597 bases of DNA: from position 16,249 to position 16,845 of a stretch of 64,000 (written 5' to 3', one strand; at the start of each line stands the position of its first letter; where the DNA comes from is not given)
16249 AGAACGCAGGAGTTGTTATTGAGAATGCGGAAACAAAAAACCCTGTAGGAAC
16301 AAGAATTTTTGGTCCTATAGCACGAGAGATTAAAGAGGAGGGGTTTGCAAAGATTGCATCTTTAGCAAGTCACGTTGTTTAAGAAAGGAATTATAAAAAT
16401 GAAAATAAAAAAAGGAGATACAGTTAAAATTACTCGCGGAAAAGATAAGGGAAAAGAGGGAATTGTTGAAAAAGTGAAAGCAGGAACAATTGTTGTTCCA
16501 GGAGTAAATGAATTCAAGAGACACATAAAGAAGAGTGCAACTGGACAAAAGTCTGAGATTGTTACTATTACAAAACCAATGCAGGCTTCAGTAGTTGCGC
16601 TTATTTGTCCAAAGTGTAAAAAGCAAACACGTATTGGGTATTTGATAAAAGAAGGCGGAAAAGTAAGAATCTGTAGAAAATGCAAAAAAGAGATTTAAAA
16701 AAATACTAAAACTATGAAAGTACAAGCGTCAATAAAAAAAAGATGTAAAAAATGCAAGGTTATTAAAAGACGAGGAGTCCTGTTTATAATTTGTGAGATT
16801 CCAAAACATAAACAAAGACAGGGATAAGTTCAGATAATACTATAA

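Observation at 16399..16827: L24 has gained a 4-Cys zinc ribbon, and L36 (rpmJ) has moved to sit between rplX and rplE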

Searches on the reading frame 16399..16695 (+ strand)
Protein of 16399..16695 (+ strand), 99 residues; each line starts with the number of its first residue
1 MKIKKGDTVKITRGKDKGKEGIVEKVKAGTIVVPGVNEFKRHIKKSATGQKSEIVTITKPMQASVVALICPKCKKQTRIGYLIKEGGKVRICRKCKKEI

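Call 3: search_protein_families(library=pfam, proteins=[window:16399-16695:+], max_evalue=0.01)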
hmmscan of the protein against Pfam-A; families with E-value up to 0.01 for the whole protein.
window:16399-16695:+ (99 aa): 4 families
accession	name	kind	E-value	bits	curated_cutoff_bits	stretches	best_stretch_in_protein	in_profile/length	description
PF17136.10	ribosomal_L24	-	3e-19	69.5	27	1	36-99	1-65/65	Ribosomal proteins 50S L24/mitochondrial 39S L24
PF00467.35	KOW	-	4.1e-06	26.9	22.3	1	5-30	1-26/32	KOW motif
PF23291.1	KOW4_SPT5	-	0.001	19.4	27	1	2-26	8-32/55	Transcription elongation factor SPT5, fourth KOW domain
PF23284.2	KOW2_Spt5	-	0.004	17.4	28.9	1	5-34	1-31/50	Transcription elongation factor SPT5, second KOW domain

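Call 4: search_solved_structures(query=window:16399-16695:+, max_evalue=0.001, show_alignments=5)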
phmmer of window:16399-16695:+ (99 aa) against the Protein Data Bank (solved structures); distinct sequences matched with E-value up to 0.001: 74 (the best 60 are shown).
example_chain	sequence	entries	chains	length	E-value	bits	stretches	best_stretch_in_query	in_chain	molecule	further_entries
6wqn_G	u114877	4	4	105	7.5e-17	64.5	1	1-99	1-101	50S ribosomal protein L24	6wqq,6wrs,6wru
7asm_S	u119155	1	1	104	3.2e-16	62.5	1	1-99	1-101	50S ribosomal protein L24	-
4wce_R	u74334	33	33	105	3.3e-16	62.5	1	1-99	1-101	50S ribosomal protein L24 | Large ribosomal subunit protein uL24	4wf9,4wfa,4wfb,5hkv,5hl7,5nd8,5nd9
9rvc_t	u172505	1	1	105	4.8e-16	62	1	1-99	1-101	Large ribosomal subunit protein uL24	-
5t7v_L7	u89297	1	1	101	8.7e-16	61.1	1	3-99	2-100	50S ribosomal protein L24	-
7nhn_X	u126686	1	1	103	9e-16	61.1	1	1-95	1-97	50S ribosomal protein L24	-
5tcu_L7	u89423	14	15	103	9.4e-16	61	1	3-99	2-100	50S ribosomal protein L24 | Large ribosomal subunit protein uL24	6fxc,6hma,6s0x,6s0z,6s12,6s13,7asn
8uu4_W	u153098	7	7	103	1.2e-15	60.7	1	1-95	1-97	Large ribosomal subunit protein uL24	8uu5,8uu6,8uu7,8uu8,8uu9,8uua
8a57_X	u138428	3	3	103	1.4e-15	60.5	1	1-95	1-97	50S ribosomal protein L24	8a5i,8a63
5li0_X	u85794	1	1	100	1.6e-15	60.3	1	3-99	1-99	50S ribosomal protein L24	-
9qt5_U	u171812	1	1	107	2.4e-14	56.5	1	1-97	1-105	Large ribosomal subunit protein uL24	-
6spb_U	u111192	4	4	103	3.4e-14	56.1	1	2-97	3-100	50S ribosomal protein L24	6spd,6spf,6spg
7unr_W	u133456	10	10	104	3.5e-14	56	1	2-97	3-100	50S ribosomal protein L24 | Large ribosomal subunit protein uL24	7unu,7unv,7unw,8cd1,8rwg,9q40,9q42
6htq_U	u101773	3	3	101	4.3e-14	55.7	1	1-95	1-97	50S ribosomal protein L24 | Large ribosomal subunit protein uL24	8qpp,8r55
3j3v_U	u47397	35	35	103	4.6e-14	55.6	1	1-95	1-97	50S ribosomal protein L24 | 50S ribosomal protein uL24 | Large ribosomal subunit protein uL24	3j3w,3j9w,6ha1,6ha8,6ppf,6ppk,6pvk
5njt_n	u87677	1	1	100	1.2e-13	54.3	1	3-95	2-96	50S ribosomal protein L24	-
4zer_1Y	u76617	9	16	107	2.5e-13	53.3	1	1-96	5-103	50S ribosomal protein L24 | Large ribosomal subunit protein uL24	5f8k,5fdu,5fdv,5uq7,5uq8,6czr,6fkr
4v9j_BY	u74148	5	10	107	2.5e-13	53.2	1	1-96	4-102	50S ribosomal protein L24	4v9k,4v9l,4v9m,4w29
4v7p_BU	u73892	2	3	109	2.7e-13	53.2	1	1-96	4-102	50S ribosomal protein L24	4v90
10px_1Y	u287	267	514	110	2.8e-13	53.1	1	1-96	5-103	50S ribosomal protein L24 | 50S ribosomal protein L23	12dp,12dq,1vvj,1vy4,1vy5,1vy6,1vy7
4v87_AU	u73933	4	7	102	3.7e-13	52.7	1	1-95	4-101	50S ribosomal protein L24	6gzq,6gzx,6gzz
4v68_BY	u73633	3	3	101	4.6e-13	52.4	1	1-95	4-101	50S ribosomal protein L24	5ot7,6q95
6o8w_V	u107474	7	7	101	1.2e-12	51.1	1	2-95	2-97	50S ribosomal protein L24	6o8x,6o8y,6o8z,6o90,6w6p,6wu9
7nhk_X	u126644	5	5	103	1.2e-12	51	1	2-95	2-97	50S ribosomal protein L24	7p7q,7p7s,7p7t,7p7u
7p7r_X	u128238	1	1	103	1.2e-12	51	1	2-95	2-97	50S ribosomal protein L24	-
6v39_T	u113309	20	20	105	1.3e-12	51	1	2-94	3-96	50S ribosomal protein L24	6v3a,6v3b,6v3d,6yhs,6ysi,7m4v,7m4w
9h91_U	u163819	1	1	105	2.1e-12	50.3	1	2-93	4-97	50S ribosomal protein L24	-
4v83_BU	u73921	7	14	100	4e-12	49.4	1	1-94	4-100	50S ribosomal protein L24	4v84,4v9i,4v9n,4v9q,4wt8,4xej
7jil_U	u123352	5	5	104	5e-12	49.1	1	1-96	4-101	50S ribosomal protein L24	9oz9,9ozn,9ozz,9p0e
6xyw_Au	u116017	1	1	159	2.8e-11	46.7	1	2-93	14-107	50S ribosomal protein L24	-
5v7q_U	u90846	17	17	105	5.7e-11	45.7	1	1-98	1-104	50S ribosomal protein L24 | 50S ribosomal protein uL24 | Large ribosomal subunit protein uL24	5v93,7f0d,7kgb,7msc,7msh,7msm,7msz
6q9a_U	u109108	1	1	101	7.5e-11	45.3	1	2-94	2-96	50S ribosomal protein L24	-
23wi_U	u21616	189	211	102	7.7e-11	45.3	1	2-94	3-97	Large ribosomal subunit protein uL24 | 50S ribosomal protein L24 | 50S ribosomal protein uL24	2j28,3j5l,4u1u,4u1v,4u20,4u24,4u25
4v65_BO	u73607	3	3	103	7.8e-11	45.3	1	2-94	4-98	50S ribosomal protein L24 | Large ribosomal subunit protein uL24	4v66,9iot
2rdo_U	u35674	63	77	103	7.9e-11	45.3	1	2-94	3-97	50S ribosomal protein L24 | 50S ribosomal protein L24P | Ribosomal protein L24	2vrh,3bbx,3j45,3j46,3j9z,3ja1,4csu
10qm_c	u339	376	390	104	8.1e-11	45.2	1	2-94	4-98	50S ribosomal protein L24 | Large ribosomal subunit protein uL24 | 50S ribosomal protein L24 1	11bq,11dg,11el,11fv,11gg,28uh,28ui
4v6y_BU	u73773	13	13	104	8.1e-11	45.2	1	2-94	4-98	50S ribosomal protein L22 | 50S ribosomal protein L24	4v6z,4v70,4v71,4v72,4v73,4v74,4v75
4v4v_BS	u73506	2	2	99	1.3e-10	44.6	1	2-93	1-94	50S ribosomal protein L24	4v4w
5o60_V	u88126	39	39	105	1.3e-10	44.6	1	1-98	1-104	50S ribosomal protein L24 | Large ribosomal subunit protein uL24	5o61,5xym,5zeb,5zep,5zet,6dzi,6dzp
6eri_AU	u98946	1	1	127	1.1e-09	41.6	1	1-93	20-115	50S ribosomal protein L24, chloroplastic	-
5myj_BX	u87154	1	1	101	4.5e-09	39.7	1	2-95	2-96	50S ribosomal protein L24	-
4v49_BS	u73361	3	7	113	6e-09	39.3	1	3-93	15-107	50S ribosomal protein L24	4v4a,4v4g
4u67_R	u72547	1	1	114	6.2e-09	39.2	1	3-93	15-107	50S ribosomal protein L24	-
1nkw_S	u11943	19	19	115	6.3e-09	39.2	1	3-93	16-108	50S ribosomal protein L24 | ribosomal protein L24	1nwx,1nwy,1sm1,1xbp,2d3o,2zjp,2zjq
5dm6_R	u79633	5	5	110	6.7e-09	39.1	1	3-92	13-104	50S ribosomal protein L24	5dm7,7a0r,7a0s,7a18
5h1s_W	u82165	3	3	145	1.2e-08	38.3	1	3-92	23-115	50S ribosomal protein L24, chloroplastic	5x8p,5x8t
4v61_BW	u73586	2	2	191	2.4e-08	37.3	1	3-92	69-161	Ribosomal Protein L24 | 50S ribosomal protein L24, chloroplastic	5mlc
7zq5_u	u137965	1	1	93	2.1e-07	34.3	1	2-94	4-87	50S ribosomal protein L24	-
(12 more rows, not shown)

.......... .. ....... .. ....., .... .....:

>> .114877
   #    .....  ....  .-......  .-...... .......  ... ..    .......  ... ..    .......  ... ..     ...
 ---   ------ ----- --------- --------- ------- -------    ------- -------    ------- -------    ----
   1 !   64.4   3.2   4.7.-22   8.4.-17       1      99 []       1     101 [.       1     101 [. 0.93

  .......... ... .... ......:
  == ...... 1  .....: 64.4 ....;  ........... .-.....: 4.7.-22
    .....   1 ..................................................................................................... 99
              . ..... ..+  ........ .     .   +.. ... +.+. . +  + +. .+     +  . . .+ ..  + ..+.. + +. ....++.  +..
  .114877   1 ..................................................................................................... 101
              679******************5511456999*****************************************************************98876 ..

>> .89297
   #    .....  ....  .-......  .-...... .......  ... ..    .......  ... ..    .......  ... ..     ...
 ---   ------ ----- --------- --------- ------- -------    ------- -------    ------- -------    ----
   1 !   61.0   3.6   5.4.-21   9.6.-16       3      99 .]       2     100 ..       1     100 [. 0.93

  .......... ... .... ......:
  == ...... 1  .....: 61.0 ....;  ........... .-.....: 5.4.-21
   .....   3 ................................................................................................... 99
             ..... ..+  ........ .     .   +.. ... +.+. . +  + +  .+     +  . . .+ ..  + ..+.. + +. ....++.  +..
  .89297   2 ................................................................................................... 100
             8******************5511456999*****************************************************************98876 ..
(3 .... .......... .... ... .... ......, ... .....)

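Call 8: find_homologous_proteins(query=window:16399-16695:+, max_evalue=0.00001)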
Query window:16399-16695:+ (99 aa): 1232 proteins with E <= 0.00001 among 1319 candidates; the best 120 are listed.
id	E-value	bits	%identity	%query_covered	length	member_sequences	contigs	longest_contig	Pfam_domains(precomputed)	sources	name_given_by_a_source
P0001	8.0e-54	197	99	100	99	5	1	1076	PF17136.11,PF00467.36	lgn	-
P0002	4.1e-39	150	70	100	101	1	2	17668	PF17136.11,PF00467.36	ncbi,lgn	-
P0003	5.3e-39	150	74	100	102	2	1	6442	PF17136.11,PF00467.36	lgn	-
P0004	3.3e-38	147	75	100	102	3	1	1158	PF17136.11,PF00467.36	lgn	-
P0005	5.5e-38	147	74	100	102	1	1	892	PF17136.11,PF00467.36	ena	-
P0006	1.2e-37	146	71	100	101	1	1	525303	PF17136.11,PF00467.36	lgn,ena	-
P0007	6.7e-37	143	70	100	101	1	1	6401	PF17136.11,PF00467.36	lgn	-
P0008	9.5e-36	140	68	100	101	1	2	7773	PF17136.11,PF22682.3,PF00467.36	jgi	jgi:large subunit ribosomal protein L24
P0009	8.6e-35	136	72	84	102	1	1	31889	PF17136.11,PF00467.36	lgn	-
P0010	1.1e-34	136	68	100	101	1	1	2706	PF17136.11,PF22682.3,PF00467.36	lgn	-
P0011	1.4e-34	136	64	100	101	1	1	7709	PF17136.11,PF00467.36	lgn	-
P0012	1.9e-34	135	69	100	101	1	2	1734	PF17136.11,PF00467.36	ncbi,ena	-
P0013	3.9e-34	134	66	100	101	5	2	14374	PF17136.11,PF00467.36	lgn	-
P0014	4.1e-34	134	67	85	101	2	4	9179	PF17136.11,PF00467.36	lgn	-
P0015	6.2e-34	134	65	100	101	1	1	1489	PF17136.11,PF22682.3,PF00467.36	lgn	-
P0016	9.3e-34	133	68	100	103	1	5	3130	PF17136.11,PF00467.36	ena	-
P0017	1.1e-33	133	64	100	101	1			PF17136.11,PF00467.36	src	-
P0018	2.3e-33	132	71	100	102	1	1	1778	PF17136.11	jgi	jgi:large subunit ribosomal protein L24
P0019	2.8e-33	132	66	100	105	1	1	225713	PF17136.11,PF00467.36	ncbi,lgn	-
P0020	4.4e-33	131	65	100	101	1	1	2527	PF17136.11,PF22682.3,PF00467.36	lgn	-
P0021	4.4e-33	131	67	100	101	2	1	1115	PF17136.11,PF00467.36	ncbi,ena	-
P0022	5.4e-33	131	64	100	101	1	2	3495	PF17136.11,PF00467.36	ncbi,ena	-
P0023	8.7e-33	130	70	100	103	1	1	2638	PF17136.11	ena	-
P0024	8.9e-33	130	69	100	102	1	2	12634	PF17136.11,PF00467.36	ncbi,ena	-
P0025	1.2e-32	130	67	100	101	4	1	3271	PF17136.11,PF00467.36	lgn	-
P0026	2.4e-32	129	66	100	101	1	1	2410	PF17136.11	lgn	-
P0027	4.5e-32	128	63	100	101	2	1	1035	PF17136.11,PF00467.36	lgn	-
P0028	4.7e-32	128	64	100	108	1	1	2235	PF17136.11,PF22682.3,PF00467.36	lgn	-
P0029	5.4e-32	127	66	100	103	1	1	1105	PF17136.11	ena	-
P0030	8.3e-32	127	66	100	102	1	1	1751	PF17136.11,PF00467.36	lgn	-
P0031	8.5e-32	127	62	100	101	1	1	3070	PF17136.11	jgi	jgi:large subunit ribosomal protein L24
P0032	8.6e-32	127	69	100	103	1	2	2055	PF17136.11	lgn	-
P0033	9.5e-32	127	70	82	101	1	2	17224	PF17136.11,PF22682.3,PF00467.36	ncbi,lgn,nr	ncbi:MAG TPA: 50S ribosomal protein L24 [Candidatus Saccharimonadales bacterium]|nr:50S ribosomal pr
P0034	1.0e-31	127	64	100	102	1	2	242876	PF17136.11,PF00467.36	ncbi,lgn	-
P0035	1.1e-31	126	66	100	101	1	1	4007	PF17136.11,PF00467.36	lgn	-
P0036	1.2e-31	126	64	100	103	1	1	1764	PF17136.11,PF00467.36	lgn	-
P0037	1.2e-31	126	64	100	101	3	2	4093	PF17136.11,PF00467.36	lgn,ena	-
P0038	1.2e-31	126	65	100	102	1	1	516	PF17136.11,PF00467.36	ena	-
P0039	1.4e-31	126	66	100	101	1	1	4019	PF17136.11,PF00467.36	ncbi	-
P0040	1.6e-31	126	65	100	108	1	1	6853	PF17136.11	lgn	-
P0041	1.6e-31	126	63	100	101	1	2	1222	PF17136.11,PF00467.36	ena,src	-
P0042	2.2e-31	126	64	100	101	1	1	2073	PF17136.11,PF00467.36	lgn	-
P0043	3.3e-31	125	67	100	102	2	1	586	PF17136.11,PF00467.36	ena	-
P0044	3.4e-31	125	67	100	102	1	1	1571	PF17136.11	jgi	jgi:large subunit ribosomal protein L24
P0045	4.0e-31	125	63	100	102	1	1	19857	PF17136.11,PF00467.36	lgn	-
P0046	4.2e-31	125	68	100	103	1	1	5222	PF17136.11,PF00467.36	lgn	-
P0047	4.3e-31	125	64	100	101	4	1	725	PF17136.11,PF00467.36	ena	-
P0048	4.3e-31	125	65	100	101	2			PF17136.11,PF00467.36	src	-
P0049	4.7e-31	124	61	100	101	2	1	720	PF17136.11,PF00467.36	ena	-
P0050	4.8e-31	124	69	100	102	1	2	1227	PF17136.11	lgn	-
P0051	5.1e-31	124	65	100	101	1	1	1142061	PF17136.11,PF22682.3,PF00467.36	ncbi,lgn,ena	-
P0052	5.8e-31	124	62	100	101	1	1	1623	PF17136.11,PF00467.36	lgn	-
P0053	7.7e-31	124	64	100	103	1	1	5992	PF17136.11,PF00467.36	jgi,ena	-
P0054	7.9e-31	124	60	100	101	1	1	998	PF17136.11,PF00467.36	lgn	-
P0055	8.5e-31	124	61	100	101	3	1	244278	PF17136.11,PF00467.36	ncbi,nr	ncbi:MAG: 50S ribosomal protein L24 [Candidatus Levybacteria bacterium]|nr:50S ribosomal protein L24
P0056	8.6e-31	124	67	97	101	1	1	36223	PF17136.11,PF00467.36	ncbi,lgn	-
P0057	8.9e-31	124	62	100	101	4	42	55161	PF17136.11,PF00467.36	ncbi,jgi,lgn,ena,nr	ncbi:MAG: Ribosomal protein L24 [Candidatus Levybacteria bacterium GW2011_GWA2_37_36]|nr:MAG: Riboso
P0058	1.3e-30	123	68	100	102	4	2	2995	PF17136.11,PF00467.36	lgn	-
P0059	1.3e-30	123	60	100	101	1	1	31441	PF17136.11,PF00467.36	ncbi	-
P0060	1.4e-30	123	63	100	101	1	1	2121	PF17136.11,PF22682.3,PF00467.36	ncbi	-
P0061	1.5e-30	123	61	100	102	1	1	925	PF17136.11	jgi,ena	-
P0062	1.5e-30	123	63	100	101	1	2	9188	PF17136.11,PF22682.3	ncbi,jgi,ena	-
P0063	1.6e-30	123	65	100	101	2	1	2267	PF17136.11,PF00467.36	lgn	-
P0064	1.6e-30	123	65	82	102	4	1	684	PF17136.11,PF00467.36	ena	-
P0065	1.6e-30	123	62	100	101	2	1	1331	PF17136.11,PF22682.3,PF00467.36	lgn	-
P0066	2.1e-30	122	64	100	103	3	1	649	PF17136.11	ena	-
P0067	2.1e-30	122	63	96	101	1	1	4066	PF17136.11,PF22682.3,PF00467.36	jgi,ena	-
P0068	2.2e-30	122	61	100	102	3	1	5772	PF17136.11,PF00467.36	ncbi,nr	ncbi:MAG: 50S ribosomal protein L24 [Candidatus Levybacteria bacterium]|nr:50S ribosomal protein L24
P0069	2.4e-30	122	64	100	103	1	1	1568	PF17136.11,PF00467.36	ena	-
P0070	2.4e-30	122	64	100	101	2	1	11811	PF17136.11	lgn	-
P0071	2.6e-30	122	59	100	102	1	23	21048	PF17136.11,PF00467.36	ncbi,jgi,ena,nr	ncbi:MAG: 50S ribosomal protein L24 [Candidatus Levybacteria bacterium RIFCSPHIGHO2_01_FULL_40_15b]|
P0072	2.8e-30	122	61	100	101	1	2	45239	PF17136.11,PF00467.36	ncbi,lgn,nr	ncbi:MAG: 50S ribosomal protein L24 [Candidatus Levybacteria bacterium]|nr:50S ribosomal protein L24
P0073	2.8e-30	122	61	100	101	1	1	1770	PF17136.11,PF00467.36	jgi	jgi:large subunit ribosomal protein L24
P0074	2.9e-30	122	65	100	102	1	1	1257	PF17136.11,PF00467.36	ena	-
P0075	3.1e-30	122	60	100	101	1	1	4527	PF17136.11,PF00467.36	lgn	-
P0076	3.1e-30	122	61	100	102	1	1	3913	PF17136.11,PF22682.3,PF00467.36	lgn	-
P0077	3.3e-30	122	67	100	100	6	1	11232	PF17136.11,PF00467.36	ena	-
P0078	3.6e-30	122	65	100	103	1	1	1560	PF17136.11,PF00467.36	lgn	-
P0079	3.7e-30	122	66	100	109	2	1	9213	PF17136.11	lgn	-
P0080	4.0e-30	122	61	100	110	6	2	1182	PF17136.11,PF22682.3,PF00467.36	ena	-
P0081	4.0e-30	122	60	100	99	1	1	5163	PF17136.11,PF00467.36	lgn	-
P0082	4.3e-30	121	62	100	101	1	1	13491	PF17136.11,PF22682.3,PF00467.36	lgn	-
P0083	4.3e-30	121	58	100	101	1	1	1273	PF17136.11,PF00467.36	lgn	-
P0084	4.7e-30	121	65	100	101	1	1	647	PF17136.11,PF00467.36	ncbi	-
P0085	4.8e-30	121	62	100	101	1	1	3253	PF17136.11,PF00467.36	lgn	-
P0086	4.8e-30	121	62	100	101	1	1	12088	PF17136.11,PF00467.36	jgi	-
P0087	5.1e-30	121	61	100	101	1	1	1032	PF17136.11,PF00467.36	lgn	-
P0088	5.2e-30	121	56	100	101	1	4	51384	PF17136.11,PF00467.36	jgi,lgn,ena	jgi:large subunit ribosomal protein L24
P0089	5.3e-30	121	61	100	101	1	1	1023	PF17136.11,PF00467.36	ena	-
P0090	5.4e-30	121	60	100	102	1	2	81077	PF17136.11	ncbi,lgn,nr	ncbi:MAG TPA: 50S ribosomal protein L24 [Patescibacteria group bacterium]|nr:50S ribosomal protein L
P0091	5.5e-30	121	62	100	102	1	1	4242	PF17136.11,PF00467.36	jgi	jgi:large subunit ribosomal protein L24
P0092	6.2e-30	121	58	100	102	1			PF17136.11,PF00467.36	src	-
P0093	6.3e-30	121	62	100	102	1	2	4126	PF17136.11,PF00467.36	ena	-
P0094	6.5e-30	121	62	97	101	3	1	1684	PF17136.11,PF00467.36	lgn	-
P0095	7.9e-30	121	62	100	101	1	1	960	PF17136.11,PF00467.36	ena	-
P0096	8.2e-30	121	62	100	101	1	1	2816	PF17136.11,PF00467.36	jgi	jgi:large subunit ribosomal protein L24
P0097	8.3e-30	120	60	100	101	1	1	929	PF17136.11,PF22682.3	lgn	-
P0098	8.4e-30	120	64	99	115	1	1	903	PF17136.11,PF00467.36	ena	-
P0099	8.6e-30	120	61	100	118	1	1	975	PF17136.11,PF00467.36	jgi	jgi:large subunit ribosomal protein L24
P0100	8.8e-30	120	60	100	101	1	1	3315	PF17136.11,PF00467.36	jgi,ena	jgi:large subunit ribosomal protein L24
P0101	9.4e-30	120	60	100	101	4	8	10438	PF17136.11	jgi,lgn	jgi:large subunit ribosomal protein L24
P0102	9.7e-30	120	61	100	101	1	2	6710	PF17136.11,PF00467.36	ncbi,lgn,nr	ncbi:MAG: 50S ribosomal protein L24 [Patescibacteria group bacterium]|nr:50S ribosomal protein L24 [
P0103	1.1e-29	120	63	96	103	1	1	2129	PF17136.11,PF00467.36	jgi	jgi:large subunit ribosomal protein L24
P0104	1.1e-29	120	60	100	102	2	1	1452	PF17136.11,PF00467.36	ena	-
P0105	1.3e-29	120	65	100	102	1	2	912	PF17136.11,PF00467.36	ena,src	-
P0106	1.3e-29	120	62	100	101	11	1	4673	PF17136.11,PF00467.36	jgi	jgi:large subunit ribosomal protein L24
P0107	1.3e-29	120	59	100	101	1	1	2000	PF17136.11,PF00467.36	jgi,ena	-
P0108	1.3e-29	120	62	100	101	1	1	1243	PF17136.11,PF22682.3,PF00467.36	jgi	jgi:large subunit ribosomal protein L24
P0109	1.3e-29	120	58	100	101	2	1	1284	PF17136.11,PF00467.36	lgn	-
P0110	1.4e-29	120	60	100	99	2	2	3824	PF17136.11,PF00467.36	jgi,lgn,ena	-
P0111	1.5e-29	120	61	100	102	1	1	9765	PF17136.11,PF00467.36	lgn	-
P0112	1.5e-29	120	60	100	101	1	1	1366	PF17136.11,PF00467.36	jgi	jgi:large subunit ribosomal protein L24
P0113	1.6e-29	120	58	100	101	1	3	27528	PF17136.11,PF00467.36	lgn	-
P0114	1.6e-29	120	59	100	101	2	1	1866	PF17136.11,PF00467.36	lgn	-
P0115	1.7e-29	119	61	100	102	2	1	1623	PF17136.11,PF22682.3,PF00467.36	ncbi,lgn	-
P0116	1.7e-29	119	61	100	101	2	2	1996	PF17136.11,PF00467.36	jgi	jgi:large subunit ribosomal protein L24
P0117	1.8e-29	119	65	97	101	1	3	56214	PF17136.11,PF22682.3,PF00467.36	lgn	-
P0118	1.8e-29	119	64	100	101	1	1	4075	PF17136.11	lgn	-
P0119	1.8e-29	119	58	100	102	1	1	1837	PF17136.11,PF00467.36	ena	-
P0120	1.9e-29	119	59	100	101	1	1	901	PF17136.11,PF00467.36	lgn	-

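Call 10: find_related_loci(query=window:16399-16695:+, collection=genome_contigs, flank=10000)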
Query window:16399-16695:+ (99 aa) in genome_contigs; peptide patterns used: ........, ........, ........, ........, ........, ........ (x = any residue, [..] = any of these).
600 stretches matched a pattern (row limit reached: there are more); 524 encode a relative of the query (tblastn E <= 1e-3); the best 80 are kept; 80 distinct loci.
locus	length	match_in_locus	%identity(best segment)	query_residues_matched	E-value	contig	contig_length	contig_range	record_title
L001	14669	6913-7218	69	1-99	2e-36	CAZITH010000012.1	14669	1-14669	MAG TPA_asm: uncultured Gammaproteobacteria bacterium isolate SRP135725_co1_94 genome assembly, contig: NODE_5464_length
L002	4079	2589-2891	65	1-99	3e-31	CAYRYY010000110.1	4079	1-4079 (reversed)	MAG TPA_asm: uncultured Gammaproteobacteria bacterium isolate SRP286056_co1_491 genome assembly, contig: NODE_34100_leng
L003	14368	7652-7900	70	1-81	5e-31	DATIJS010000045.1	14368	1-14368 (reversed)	MAG TPA_asm: Candidatus Saccharimonadales bacterium isolate SMAG_U15697 k141_689688, whole genome shotgun sequence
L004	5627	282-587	52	1-99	4e-29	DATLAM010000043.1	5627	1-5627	MAG TPA_asm: Candidatus Bathyarchaeia archaeon isolate SMAG_U14271 k141_3074764, whole genome shotgun sequence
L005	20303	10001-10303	57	1-99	2e-28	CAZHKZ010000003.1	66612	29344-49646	MAG TPA_asm: uncultured Gammaproteobacteria bacterium isolate SRP278252_co2_13 genome assembly, contig: NODE_663_length_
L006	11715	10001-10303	61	1-99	3e-28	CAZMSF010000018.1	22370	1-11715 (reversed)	MAG TPA_asm: uncultured Gammaproteobacteria bacterium isolate SRP135725_co1_372 genome assembly, contig: NODE_2841_lengt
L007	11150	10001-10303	53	1-99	5e-28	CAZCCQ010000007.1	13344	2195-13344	MAG TPA_asm: uncultured Candidatus Saccharibacteria bacterium isolate binchicken_co204_57 genome assembly, contig: NODE_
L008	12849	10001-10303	54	1-99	3e-27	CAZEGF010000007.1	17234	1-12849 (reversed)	MAG TPA_asm: uncultured Gammaproteobacteria bacterium isolate SRP135725_co2_582 genome assembly, contig: k141_1763698, w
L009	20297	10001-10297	56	1-99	4e-27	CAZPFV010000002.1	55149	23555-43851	MAG TPA_asm: uncultured Candidatus Saccharibacteria bacterium isolate binchicken_co45_679 genome assembly, contig: NODE_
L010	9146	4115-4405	54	1-95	7e-27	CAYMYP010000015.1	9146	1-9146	MAG TPA_asm: uncultured Candidatus Saccharibacteria bacterium isolate binchicken_co30_102 genome assembly, contig: NODE_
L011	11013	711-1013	56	1-99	9e-27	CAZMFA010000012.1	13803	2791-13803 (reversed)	MAG TPA_asm: uncultured Candidatus Saccharibacteria bacterium isolate SRP271791_co2_64 genome assembly, contig: NODE_110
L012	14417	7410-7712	50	1-99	4e-26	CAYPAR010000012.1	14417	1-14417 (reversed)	MAG TPA_asm: uncultured Candidatus Saccharibacteria bacterium isolate binchicken_co246_362 genome assembly, contig: NODE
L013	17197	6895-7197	50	1-99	4e-26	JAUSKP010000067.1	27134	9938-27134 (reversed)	MAG: bacterium isolate E14_metabat.bin.6 E14_k141_1840585, whole genome shotgun sequence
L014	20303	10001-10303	54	1-99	1e-25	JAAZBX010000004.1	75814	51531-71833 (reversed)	MAG: Candidatus Dojkabacteria bacterium isolate AS06rmzACSIP_65 218560_AS06, whole genome shotgun sequence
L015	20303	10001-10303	55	1-99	2e-25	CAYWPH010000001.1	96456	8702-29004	MAG TPA_asm: uncultured Gammaproteobacteria bacterium isolate SRP302447_co3_825 genome assembly, contig: NODE_614_length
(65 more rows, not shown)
